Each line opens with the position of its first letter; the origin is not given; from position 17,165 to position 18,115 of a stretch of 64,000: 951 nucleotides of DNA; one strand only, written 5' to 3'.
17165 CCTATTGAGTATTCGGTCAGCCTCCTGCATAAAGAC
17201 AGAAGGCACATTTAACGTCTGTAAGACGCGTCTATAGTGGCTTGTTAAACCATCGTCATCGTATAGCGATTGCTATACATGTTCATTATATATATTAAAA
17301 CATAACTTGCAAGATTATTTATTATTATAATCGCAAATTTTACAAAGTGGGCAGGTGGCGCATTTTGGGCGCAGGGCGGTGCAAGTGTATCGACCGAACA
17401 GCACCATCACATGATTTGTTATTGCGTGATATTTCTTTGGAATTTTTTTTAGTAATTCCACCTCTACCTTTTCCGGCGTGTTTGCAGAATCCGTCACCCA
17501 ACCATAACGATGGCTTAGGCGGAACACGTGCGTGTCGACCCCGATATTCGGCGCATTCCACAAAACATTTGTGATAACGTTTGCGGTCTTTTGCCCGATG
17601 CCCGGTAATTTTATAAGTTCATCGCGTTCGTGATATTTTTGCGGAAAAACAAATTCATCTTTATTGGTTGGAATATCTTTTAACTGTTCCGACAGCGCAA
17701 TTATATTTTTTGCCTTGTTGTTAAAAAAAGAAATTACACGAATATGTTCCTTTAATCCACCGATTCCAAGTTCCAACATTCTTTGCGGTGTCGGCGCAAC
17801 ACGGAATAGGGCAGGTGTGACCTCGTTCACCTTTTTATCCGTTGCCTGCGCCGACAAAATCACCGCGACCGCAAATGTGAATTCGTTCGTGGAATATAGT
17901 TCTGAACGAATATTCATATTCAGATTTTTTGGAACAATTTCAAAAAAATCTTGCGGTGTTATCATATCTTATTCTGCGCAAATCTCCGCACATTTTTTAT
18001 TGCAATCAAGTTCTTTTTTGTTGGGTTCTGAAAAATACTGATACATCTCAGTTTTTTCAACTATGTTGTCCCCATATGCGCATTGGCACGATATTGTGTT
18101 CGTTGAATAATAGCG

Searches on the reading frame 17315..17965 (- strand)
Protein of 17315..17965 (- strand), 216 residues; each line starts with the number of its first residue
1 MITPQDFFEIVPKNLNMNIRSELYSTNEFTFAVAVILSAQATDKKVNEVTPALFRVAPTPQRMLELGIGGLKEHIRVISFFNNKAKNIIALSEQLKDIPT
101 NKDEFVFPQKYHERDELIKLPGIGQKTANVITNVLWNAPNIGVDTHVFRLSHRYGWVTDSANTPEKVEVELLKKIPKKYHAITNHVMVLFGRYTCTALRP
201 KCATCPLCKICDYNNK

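Call 39: search_protein_families(library=pfam, proteins=[window:17315-17965:-], max_evalue=0.001)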
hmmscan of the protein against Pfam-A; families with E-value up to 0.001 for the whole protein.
window:17315-17965:- (216 aa): 3 families
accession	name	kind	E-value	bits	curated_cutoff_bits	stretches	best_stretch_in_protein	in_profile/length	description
PF00730.31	HhH-GPD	-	2.6e-21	76.4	26.2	1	33-177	1-108/108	HhH-GPD superfamily base excision DNA repair protein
PF00633.29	HHH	-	6.4e-06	26.2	24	1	114-132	10-28/30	Helix-hairpin-helix motif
PF22175.2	Ogg-HhH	-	0.00062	19.8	27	1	67-164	54-152/173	8-oxoguanine DNA glycosylase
